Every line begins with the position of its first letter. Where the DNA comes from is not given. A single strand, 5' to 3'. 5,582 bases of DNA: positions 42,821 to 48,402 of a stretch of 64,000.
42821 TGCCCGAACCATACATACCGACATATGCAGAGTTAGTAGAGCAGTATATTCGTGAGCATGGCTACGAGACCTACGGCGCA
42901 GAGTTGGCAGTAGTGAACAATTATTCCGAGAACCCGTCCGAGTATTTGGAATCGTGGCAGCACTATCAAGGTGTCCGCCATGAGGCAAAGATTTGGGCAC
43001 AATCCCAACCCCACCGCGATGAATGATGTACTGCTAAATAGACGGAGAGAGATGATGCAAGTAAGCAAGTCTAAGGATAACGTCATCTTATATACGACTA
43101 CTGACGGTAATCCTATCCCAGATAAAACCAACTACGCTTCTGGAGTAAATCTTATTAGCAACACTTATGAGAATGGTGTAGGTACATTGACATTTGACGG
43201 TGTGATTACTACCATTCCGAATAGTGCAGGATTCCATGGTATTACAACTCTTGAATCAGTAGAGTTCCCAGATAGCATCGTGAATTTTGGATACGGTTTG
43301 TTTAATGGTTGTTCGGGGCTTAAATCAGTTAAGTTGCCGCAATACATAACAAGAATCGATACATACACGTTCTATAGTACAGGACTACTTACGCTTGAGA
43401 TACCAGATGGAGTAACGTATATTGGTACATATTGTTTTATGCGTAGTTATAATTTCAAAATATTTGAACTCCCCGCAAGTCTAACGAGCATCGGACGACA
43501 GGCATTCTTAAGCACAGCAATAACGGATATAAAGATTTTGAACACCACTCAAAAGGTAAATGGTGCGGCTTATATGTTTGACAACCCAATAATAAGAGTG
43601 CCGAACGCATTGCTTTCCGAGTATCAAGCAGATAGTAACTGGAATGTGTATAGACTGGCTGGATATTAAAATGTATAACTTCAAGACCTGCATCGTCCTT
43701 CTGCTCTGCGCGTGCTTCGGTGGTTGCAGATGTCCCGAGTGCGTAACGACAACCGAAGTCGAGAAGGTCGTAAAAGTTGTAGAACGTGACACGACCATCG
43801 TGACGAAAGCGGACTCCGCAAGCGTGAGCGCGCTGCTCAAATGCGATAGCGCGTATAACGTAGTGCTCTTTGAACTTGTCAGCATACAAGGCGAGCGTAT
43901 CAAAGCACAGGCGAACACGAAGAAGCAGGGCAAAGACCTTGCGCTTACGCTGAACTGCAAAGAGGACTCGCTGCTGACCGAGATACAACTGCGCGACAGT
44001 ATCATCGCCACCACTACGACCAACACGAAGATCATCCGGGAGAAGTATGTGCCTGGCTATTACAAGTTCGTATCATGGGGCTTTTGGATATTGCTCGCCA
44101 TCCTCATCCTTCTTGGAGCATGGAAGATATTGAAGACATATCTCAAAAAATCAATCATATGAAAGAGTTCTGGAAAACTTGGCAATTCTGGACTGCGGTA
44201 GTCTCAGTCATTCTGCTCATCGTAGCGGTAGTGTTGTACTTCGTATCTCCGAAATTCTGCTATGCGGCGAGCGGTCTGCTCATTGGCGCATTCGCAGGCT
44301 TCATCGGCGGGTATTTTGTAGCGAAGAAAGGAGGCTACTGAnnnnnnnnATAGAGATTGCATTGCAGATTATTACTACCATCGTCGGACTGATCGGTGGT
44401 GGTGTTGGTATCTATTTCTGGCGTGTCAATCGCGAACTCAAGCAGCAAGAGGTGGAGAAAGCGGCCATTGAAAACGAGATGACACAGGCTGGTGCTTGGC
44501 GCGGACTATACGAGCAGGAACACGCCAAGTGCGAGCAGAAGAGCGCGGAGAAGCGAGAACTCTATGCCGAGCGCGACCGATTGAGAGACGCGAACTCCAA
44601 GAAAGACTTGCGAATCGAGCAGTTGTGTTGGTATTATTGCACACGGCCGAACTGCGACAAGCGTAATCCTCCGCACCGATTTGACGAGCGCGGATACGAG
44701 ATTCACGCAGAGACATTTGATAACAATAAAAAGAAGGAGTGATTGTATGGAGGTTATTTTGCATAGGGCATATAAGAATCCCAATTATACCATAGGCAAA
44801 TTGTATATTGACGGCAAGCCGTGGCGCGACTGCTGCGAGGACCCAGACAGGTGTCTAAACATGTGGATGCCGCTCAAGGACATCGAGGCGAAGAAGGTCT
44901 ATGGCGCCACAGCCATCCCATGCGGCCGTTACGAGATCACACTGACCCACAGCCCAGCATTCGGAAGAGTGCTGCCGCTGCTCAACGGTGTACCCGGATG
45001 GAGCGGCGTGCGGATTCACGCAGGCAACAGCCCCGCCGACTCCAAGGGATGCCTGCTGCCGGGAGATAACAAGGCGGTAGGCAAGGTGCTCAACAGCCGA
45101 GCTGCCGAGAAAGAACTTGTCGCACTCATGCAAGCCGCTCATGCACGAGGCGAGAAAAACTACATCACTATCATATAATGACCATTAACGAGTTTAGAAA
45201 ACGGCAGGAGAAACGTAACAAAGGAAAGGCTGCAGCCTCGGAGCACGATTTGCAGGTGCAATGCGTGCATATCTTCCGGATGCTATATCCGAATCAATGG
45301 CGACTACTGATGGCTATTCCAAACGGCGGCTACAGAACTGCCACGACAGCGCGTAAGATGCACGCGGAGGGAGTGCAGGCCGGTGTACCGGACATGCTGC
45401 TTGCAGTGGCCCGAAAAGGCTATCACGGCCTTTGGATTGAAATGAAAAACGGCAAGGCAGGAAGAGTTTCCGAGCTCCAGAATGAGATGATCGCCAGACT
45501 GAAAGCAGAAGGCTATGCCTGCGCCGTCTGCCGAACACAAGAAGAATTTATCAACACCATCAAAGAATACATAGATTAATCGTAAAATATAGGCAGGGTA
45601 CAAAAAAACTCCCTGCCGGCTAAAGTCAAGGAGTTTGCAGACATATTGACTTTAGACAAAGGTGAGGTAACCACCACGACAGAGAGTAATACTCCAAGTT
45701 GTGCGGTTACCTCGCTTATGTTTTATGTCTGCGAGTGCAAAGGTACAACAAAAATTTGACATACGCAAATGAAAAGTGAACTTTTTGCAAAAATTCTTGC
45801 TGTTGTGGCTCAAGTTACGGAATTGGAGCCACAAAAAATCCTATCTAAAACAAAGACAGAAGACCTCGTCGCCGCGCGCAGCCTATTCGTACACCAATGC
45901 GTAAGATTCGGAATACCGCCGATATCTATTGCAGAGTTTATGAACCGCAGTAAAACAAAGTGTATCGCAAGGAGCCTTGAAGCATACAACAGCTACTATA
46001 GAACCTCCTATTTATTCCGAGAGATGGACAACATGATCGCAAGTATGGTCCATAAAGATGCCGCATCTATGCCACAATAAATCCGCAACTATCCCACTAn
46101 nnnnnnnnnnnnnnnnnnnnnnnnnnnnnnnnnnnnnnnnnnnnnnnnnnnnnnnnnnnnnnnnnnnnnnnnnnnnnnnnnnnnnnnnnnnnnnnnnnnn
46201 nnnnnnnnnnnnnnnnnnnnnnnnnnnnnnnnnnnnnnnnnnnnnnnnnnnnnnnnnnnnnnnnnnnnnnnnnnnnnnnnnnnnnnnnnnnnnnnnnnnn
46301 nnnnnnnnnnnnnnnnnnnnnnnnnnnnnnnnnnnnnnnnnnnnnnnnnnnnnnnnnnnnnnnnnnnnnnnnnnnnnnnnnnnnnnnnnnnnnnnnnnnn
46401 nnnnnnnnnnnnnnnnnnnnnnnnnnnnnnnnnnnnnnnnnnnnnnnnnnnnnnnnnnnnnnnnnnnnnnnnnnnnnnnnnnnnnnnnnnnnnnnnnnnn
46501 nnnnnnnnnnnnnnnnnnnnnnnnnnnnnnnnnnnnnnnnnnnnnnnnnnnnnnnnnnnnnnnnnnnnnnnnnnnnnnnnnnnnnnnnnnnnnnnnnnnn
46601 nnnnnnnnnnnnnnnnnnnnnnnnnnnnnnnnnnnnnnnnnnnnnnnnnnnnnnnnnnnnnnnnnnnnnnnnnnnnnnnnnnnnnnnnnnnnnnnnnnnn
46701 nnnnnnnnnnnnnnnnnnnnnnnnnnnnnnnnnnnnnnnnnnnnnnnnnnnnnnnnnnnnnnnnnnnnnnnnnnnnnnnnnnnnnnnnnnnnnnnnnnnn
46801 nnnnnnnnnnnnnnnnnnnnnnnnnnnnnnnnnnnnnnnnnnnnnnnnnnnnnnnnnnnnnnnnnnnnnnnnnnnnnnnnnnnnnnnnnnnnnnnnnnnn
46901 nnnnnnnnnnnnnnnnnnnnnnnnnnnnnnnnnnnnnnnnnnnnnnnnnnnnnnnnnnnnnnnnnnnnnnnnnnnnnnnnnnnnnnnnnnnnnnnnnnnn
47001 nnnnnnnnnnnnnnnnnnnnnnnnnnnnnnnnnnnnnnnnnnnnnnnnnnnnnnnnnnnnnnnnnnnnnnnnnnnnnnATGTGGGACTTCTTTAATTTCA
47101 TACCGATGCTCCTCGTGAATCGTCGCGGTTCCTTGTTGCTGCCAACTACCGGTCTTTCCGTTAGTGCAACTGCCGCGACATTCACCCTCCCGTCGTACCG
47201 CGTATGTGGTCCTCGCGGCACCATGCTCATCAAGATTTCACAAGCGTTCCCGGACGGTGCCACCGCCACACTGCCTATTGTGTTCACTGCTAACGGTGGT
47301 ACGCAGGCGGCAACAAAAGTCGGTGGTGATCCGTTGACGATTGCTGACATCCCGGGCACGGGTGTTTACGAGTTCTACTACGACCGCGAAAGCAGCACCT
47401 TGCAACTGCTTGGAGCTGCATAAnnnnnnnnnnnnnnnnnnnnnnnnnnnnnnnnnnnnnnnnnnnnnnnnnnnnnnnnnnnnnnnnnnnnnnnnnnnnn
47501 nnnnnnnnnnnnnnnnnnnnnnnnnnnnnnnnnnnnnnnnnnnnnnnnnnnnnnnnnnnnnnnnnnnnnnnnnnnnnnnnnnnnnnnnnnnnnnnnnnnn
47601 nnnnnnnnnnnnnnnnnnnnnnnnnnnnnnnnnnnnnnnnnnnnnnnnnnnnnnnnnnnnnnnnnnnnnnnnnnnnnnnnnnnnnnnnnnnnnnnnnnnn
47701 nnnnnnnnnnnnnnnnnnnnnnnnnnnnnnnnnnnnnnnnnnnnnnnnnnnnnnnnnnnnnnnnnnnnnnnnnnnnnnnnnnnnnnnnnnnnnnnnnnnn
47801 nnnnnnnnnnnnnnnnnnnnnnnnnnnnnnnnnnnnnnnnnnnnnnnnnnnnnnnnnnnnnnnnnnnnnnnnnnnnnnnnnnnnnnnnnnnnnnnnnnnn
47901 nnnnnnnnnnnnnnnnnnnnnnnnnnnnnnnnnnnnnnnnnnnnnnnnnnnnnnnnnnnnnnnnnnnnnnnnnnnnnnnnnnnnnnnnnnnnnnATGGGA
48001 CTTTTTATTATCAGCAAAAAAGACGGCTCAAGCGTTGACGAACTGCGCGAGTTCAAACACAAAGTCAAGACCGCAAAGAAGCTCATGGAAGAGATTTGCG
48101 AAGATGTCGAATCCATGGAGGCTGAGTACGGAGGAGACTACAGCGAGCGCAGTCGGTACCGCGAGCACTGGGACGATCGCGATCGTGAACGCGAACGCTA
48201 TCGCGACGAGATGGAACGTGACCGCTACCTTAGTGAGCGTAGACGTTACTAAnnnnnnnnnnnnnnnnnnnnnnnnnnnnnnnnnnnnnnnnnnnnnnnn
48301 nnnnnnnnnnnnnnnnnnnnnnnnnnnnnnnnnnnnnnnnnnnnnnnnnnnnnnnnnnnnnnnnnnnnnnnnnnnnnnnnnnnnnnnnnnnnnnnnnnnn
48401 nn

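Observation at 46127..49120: Self-contained right-arm operon of six ORFans at the attR end (glycine-rich protein, RD/RE-tail protein, HExxH protein)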

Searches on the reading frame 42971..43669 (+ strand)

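Call 30: search_protein_families(library=ncbifam, proteins=[window:42971-43669:+], max_evalue=1)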
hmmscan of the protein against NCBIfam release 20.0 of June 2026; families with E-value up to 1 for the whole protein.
window:42971-43669:+ (232 aa): 2 families
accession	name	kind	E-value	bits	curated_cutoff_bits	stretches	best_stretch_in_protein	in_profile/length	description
NF047961.1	adhesin_HupY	equivalog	2.8e-10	39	1250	1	89-210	183-304/978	leucine-rich repeat adhesin HupY/LrrG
NF045861.1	glide_Gli349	exception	6.2e-05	19.8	1750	1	126-193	2688-2755/3169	gliding machinery surface structure protein Gli349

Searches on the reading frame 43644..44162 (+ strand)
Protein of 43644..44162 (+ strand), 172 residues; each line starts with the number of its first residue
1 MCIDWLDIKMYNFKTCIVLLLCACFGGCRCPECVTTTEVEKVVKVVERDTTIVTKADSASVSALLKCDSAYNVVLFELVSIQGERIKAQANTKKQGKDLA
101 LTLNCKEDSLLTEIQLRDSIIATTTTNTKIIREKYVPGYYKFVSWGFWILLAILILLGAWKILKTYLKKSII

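Call 30: search_protein_families(library=ncbifam, proteins=[window:43644-44162:+], max_evalue=1)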
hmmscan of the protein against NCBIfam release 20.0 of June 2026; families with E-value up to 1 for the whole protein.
window:43644-44162:+ (172 aa): 1 family
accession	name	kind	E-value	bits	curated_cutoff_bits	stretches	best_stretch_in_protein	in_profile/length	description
NF038239.1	T6SS_TssL_short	exception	0.0062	16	180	1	108-171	142-205/207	type VI secretion system protein TssL, short form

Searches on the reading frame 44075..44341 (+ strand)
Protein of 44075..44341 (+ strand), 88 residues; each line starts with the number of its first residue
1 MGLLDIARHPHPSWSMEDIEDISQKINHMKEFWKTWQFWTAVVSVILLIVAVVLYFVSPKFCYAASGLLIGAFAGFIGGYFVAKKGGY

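Call 30: search_protein_families(library=ncbifam, proteins=[window:44075-44341:+], max_evalue=1)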
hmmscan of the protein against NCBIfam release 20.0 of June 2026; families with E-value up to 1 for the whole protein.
window:44075-44341:+ (88 aa): 3 families
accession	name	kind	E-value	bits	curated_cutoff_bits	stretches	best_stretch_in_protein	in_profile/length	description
NF033634.1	SLATT_1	domain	0.0032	17.4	41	1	17-79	8-70/132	SLATT domain-containing protein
TIGR00361.1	ComEC_Rec2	equivalog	0.03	12.5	190.05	1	26-70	230-274/663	DNA internalization-related competence protein ComEC/Rec2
NF033632.1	SLATT_4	domain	0.12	12.2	55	1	28-75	18-72/154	SLATT domain-containing protein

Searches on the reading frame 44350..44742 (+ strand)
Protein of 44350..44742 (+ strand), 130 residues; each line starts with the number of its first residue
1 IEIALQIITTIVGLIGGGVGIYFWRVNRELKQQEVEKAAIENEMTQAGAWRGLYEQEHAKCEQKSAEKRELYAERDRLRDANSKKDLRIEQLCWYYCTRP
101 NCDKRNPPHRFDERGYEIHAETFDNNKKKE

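Call 30: search_protein_families(library=ncbifam, proteins=[window:44350-44742:+], max_evalue=1)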
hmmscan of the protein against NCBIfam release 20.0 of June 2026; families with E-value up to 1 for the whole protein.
window:44350-44742:+ (130 aa): 3 families
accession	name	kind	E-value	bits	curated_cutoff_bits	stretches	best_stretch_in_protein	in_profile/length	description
NF045510.1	4Cys_prefix_kin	domain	0.0051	17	24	1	96-112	1-14/26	4-Cys prefix domain-containing protein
TIGR03495.1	phage_LysB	equivalog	0.0066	16.7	92.75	1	8-92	3-87/135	Rz-like lysis system protein LysB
NF045849.1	ICE_MMCAP2_0565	equivalog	0.16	11.6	40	1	1-28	13-41/80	Mbov_0395 family pilin-like conjugal transfer protein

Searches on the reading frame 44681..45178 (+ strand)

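Call 3: search_protein_families(library=pfam, proteins=[window:44681-45178:+], max_evalue=1)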
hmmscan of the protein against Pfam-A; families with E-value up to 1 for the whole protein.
window:44681-45178:+ (165 aa): 1 family
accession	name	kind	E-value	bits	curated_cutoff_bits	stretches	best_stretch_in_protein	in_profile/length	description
PF18925.5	DUF5675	-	3.3e-27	95.1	26.7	1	27-151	2-113/114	Family of unknown function (DUF5675)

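Call 4: search_protein_families(library=phrogs, proteins=[window:44681-45178:+], max_evalue=1)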
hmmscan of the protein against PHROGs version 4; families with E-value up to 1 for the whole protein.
window:44681-45178:+ (165 aa): 1 family
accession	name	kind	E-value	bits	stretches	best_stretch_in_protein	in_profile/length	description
phrog_1501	-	unknown function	2.3e-18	67.5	1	14-161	4-153/159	-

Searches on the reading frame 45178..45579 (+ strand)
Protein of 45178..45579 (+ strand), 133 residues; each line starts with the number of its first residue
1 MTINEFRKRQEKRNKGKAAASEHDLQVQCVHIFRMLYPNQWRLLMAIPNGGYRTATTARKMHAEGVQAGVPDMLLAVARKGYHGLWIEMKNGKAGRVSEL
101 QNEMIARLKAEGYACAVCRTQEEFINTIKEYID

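Call 3: search_protein_families(library=pfam, proteins=[window:45178-45579:+], max_evalue=1)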
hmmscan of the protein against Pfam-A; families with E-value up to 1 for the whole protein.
window:45178-45579:+ (133 aa): 2 families
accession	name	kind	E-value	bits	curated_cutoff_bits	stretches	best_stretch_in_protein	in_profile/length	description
PF08774.17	VRR_NUC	-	2.3e-08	34.5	23.8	1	63-120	57-114/116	VRR-NUC domain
PF04720.17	PDDEXK_6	-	0.11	12.8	25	1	90-122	79-111/220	PDDEXK-like family of unknown function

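Call 4: search_protein_families(library=phrogs, proteins=[window:45178-45579:+], max_evalue=1)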
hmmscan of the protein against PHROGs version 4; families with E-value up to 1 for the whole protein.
window:45178-45579:+ (133 aa): 7 families
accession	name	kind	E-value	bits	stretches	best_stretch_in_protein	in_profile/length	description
phrog_824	-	unknown function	2e-42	146.9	1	11-132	56-175/265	-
phrog_2363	-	unknown function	1.6e-20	74.6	1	18-132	57-171/192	-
phrog_5702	-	DNA, RNA and nucleotide metabolism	7.6e-17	62.1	1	64-132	1-67/70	Holliday junction resolvase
phrog_93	-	DNA, RNA and nucleotide metabolism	5.2e-08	33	1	12-132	344-442/613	endonuclease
phrog_6167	-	unknown function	0.082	14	0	98-132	73-103/114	-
phrog_20254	-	unknown function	0.23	12.8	1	90-123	25-54/54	-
phrog_8563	-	unknown function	0.32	12.5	1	73-130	1-58/97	-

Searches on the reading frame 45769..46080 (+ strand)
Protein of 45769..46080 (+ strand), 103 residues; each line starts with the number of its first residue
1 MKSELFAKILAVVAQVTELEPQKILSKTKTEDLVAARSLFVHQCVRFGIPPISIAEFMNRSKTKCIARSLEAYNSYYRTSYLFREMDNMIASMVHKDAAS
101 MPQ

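Call 3: search_protein_families(library=pfam, proteins=[window:45769-46080:+], max_evalue=1)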
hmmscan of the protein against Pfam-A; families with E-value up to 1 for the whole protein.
window:45769-46080:+ (103 aa): 1 family
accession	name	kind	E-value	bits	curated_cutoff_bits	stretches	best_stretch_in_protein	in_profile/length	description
PF08299.17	Bac_DnaA_C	-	2.5e-05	24.6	31.5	1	8-65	3-62/69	Bacterial dnaA protein helix-turn-helix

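Call 4: search_protein_families(library=phrogs, proteins=[window:45769-46080:+], max_evalue=1)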
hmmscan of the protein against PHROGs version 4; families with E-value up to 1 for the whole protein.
window:45769-46080:+ (103 aa): 1 family
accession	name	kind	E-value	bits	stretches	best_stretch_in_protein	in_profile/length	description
phrog_16091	-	unknown function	0.00026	22.2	1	8-49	14-55/131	-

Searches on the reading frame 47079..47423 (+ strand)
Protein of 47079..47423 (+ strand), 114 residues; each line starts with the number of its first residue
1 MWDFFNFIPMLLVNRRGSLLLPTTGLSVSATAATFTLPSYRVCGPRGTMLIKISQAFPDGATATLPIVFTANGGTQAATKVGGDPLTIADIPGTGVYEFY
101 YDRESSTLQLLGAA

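Call 3: search_protein_families(library=pfam, proteins=[window:47079-47423:+], max_evalue=1)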
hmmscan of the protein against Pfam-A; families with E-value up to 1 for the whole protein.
window:47079-47423:+ (114 aa): 0 families

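Call 4: search_protein_families(library=phrogs, proteins=[window:47079-47423:+], max_evalue=1)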
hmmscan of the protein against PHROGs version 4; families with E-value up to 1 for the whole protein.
window:47079-47423:+ (114 aa): 2 families
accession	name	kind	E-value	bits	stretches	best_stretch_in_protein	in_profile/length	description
phrog_31654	-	unknown function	4e-13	50.5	1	15-110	18-115/141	-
phrog_17896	-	unknown function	0.075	13.6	1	26-74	12-59/230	-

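Call 16: search_protein_families(library=padloc, proteins=[window:47079-47423:+], max_evalue=1)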
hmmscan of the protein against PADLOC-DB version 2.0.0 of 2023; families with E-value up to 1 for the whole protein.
window:47079-47423:+ (114 aa): 0 families

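Call 30: search_protein_families(library=ncbifam, proteins=[window:47079-47423:+], max_evalue=1)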
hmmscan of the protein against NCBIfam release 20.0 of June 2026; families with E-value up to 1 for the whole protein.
window:47079-47423:+ (114 aa): 1 family
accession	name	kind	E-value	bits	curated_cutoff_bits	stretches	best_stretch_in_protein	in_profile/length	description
NF009715.0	PRK13244.1-1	equivalog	0.18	11.7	242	1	31-88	7-64/144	protease inhibitor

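Call 93: search_protein_families(library=pfam, alignment_id=A3, max_evalue=0.1)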
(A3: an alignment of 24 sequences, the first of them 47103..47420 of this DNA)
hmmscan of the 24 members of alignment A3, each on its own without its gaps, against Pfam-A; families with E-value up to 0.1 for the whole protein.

A. member 1, window:47103-47420:+ (106 aa): 0 families

B. families by the number of members that match (of 24 scanned): 1 family
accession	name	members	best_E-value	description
PF07045.17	DUF1330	1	0.011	Domain of unknown function (DUF1330)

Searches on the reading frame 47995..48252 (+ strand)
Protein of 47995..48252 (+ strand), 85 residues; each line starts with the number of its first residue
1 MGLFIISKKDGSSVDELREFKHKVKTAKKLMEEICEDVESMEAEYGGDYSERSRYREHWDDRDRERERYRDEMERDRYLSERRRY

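Call 3: search_protein_families(library=pfam, proteins=[window:47995-48252:+], max_evalue=1)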
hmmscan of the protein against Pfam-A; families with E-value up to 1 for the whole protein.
window:47995-48252:+ (85 aa): 1 family
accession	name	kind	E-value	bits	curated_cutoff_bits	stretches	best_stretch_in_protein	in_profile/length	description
PF16074.10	PilW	-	0.0024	18.3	26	1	4-71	2-57/124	Type IV Pilus-assembly protein W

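Call 4: search_protein_families(library=phrogs, proteins=[window:47995-48252:+], max_evalue=1)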
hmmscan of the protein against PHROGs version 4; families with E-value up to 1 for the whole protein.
window:47995-48252:+ (85 aa): 2 families
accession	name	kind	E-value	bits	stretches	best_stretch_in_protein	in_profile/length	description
phrog_17736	-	unknown function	0.019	16.1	1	13-50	38-75/80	-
phrog_29692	-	unknown function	0.032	15.4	1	12-45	107-140/168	-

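Call 16: search_protein_families(library=padloc, proteins=[window:47995-48252:+], max_evalue=1)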
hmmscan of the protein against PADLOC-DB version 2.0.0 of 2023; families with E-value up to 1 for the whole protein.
window:47995-48252:+ (85 aa): 0 families

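Call 30: search_protein_families(library=ncbifam, proteins=[window:47995-48252:+], max_evalue=1)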
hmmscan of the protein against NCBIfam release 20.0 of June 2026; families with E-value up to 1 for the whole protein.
window:47995-48252:+ (85 aa): 4 families
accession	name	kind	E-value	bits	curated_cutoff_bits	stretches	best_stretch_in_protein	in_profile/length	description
NF033072.0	NanU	exception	0.0027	16.8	425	1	7-59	161-211/521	SusD family outer membrane lipoprotein NanU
NF009712.0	PRK13241.1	equivalog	0.097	12.6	123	1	7-44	46-83/100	urease subunit gamma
TIGR02934.1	nifT_nitrog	equivalog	0.11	12.2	41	1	23-47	14-38/68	putative nitrogen fixation protein NifT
TIGR01642.1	U2AF_lg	subfamily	0.8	8.1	310.3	1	49-83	20-52/510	U2 snRNP auxilliary factor, large subunit, splicing factor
